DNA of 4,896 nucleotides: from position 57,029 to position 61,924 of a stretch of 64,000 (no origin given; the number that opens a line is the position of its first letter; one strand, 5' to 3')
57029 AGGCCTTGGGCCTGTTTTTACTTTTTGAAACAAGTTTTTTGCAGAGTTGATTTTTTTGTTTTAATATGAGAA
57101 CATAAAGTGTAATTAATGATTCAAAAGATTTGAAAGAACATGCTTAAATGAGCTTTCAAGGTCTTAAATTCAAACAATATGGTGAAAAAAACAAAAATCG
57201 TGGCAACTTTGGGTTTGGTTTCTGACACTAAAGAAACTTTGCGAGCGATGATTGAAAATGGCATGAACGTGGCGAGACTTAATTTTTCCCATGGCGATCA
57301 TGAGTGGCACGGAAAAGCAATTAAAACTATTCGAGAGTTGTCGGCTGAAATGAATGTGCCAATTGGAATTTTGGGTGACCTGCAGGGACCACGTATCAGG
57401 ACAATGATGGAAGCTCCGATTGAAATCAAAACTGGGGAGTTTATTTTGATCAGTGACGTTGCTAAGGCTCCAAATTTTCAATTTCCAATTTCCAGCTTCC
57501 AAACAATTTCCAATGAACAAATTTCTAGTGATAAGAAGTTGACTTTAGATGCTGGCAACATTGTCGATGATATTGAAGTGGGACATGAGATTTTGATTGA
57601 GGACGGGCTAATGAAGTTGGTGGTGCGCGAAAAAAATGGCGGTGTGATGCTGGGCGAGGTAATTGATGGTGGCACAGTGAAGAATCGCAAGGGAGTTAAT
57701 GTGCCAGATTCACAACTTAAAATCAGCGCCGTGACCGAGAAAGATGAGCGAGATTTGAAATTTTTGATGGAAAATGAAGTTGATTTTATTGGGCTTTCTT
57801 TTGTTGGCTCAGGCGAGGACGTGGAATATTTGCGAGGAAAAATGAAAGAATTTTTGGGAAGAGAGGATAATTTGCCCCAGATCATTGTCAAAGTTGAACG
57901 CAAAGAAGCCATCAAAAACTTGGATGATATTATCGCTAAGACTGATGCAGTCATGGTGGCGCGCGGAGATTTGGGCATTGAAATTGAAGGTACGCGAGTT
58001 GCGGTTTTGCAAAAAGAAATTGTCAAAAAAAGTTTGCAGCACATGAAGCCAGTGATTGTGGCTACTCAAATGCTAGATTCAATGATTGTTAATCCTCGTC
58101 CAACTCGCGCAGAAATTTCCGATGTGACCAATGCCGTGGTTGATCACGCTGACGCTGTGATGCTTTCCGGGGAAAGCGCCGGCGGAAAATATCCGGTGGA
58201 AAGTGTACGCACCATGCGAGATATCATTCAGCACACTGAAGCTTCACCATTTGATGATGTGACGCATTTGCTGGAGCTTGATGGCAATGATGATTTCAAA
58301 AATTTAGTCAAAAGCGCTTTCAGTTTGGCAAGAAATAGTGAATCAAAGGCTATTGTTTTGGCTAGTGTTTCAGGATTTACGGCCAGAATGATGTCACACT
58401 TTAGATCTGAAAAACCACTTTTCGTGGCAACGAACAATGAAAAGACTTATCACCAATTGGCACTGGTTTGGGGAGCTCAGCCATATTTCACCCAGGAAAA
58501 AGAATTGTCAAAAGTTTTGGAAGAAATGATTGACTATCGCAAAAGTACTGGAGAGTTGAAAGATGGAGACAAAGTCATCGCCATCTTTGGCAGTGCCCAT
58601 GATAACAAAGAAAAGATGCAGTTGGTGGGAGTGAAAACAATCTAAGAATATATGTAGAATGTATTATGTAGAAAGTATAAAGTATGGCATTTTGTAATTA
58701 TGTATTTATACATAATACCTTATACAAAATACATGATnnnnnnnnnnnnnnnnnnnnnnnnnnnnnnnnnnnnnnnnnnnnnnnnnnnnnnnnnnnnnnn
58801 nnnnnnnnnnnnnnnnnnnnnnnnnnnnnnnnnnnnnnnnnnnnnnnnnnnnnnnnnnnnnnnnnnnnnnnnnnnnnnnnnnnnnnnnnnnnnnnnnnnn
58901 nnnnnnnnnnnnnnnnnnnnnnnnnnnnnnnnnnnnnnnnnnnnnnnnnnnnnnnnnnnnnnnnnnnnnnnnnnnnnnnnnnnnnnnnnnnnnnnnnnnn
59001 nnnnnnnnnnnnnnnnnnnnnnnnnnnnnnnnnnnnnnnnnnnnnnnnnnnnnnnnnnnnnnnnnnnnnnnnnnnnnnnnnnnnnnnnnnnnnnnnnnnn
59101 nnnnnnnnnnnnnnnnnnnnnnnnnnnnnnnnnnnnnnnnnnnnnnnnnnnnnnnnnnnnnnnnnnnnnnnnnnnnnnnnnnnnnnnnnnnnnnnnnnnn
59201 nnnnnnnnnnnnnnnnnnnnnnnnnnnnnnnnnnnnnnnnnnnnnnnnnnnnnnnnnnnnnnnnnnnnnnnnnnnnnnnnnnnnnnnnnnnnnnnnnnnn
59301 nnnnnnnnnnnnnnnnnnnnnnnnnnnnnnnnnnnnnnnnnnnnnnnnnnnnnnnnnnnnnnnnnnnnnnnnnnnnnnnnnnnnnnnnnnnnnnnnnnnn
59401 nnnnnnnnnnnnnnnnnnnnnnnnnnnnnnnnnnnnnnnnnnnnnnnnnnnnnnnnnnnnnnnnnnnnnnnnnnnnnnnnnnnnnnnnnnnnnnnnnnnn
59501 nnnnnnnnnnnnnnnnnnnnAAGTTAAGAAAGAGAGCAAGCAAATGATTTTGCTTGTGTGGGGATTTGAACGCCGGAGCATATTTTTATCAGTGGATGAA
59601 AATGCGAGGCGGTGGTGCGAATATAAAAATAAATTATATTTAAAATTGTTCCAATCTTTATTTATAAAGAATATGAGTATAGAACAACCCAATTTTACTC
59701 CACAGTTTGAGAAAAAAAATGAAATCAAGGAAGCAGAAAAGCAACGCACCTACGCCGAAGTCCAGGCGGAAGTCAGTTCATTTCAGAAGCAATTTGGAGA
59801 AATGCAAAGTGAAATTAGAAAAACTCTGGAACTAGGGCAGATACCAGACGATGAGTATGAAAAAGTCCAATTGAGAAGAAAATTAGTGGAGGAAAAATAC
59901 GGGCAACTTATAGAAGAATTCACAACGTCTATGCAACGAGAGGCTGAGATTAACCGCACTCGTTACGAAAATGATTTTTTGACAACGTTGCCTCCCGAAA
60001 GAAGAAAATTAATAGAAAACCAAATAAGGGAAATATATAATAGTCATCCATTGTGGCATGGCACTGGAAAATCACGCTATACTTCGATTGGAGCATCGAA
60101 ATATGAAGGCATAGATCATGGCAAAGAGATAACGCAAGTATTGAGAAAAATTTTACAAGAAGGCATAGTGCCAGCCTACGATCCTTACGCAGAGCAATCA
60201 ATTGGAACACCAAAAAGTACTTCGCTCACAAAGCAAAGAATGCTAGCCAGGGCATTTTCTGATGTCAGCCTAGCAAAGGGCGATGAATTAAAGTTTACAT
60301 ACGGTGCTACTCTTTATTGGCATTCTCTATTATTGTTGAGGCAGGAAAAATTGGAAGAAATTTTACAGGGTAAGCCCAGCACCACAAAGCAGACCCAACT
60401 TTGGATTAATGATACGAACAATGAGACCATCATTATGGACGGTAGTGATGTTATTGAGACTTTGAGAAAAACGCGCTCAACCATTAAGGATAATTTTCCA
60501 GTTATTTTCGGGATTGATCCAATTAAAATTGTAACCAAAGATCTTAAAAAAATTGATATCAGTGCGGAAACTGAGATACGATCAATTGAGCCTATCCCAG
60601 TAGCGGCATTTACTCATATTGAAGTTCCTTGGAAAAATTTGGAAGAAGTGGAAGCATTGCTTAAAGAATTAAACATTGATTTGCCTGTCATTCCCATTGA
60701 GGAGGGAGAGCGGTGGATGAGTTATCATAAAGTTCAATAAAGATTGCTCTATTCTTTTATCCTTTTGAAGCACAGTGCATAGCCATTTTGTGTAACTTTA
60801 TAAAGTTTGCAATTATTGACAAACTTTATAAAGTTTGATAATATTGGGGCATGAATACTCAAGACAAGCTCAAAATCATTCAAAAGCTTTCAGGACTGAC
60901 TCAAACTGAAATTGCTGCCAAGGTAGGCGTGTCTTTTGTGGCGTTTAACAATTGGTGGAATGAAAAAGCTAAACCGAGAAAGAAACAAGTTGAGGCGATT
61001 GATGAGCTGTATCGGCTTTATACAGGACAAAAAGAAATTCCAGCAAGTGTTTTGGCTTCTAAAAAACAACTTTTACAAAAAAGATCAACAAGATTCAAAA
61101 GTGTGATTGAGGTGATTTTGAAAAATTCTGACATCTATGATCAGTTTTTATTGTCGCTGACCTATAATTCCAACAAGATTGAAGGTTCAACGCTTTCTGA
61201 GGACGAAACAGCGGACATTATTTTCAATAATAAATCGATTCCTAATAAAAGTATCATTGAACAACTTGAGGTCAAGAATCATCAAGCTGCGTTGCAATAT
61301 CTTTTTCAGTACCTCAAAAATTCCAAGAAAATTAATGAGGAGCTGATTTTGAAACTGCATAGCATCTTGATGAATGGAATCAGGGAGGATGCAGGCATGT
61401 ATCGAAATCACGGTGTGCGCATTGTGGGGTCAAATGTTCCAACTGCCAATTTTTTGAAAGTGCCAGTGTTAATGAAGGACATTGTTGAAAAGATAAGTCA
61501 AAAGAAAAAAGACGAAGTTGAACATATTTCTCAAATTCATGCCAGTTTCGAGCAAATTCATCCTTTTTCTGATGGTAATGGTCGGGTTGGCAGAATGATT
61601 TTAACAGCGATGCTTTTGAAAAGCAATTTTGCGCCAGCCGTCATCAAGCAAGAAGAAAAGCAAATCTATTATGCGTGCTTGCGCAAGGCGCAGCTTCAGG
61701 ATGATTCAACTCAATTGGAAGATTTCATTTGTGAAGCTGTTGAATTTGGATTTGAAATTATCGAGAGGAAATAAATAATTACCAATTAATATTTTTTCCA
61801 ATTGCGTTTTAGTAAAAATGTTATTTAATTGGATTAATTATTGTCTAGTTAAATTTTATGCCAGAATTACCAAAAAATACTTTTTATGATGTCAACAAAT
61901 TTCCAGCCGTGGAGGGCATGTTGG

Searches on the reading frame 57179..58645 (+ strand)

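Call 64: search_protein_families(library=pfam, proteins=[window:57179-58645:+], max_evalue=0.0001)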
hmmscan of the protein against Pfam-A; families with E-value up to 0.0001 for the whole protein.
window:57179-58645:+ (488 aa): 2 families
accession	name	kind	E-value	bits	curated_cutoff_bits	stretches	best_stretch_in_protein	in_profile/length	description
PF00224.27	PK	-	6e-105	351.4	30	1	3-343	2-328/328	Pyruvate kinase, barrel domain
PF02887.21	PK_C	-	5.9e-22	78.4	28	1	376-477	3-105/114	Pyruvate kinase, alpha/beta domain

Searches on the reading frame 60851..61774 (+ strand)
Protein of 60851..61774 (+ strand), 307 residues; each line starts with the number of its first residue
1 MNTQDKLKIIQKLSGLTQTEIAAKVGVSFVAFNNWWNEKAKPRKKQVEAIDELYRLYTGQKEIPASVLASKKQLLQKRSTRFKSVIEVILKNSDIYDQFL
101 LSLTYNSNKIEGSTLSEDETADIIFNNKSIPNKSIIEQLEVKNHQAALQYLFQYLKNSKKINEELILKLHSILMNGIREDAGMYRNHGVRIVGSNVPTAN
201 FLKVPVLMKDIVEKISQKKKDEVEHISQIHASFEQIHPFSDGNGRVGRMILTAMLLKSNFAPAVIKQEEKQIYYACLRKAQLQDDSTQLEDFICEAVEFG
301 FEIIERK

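Call 64: search_protein_families(library=pfam, proteins=[window:60851-61774:+], max_evalue=0.0001)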
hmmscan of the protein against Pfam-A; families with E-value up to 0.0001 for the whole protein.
window:60851-61774:+ (307 aa): 1 family
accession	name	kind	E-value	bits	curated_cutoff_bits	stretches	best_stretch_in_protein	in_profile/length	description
PF02661.23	Fic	-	2.8e-19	70.2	24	1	161-255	2-93/93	Fic/DOC family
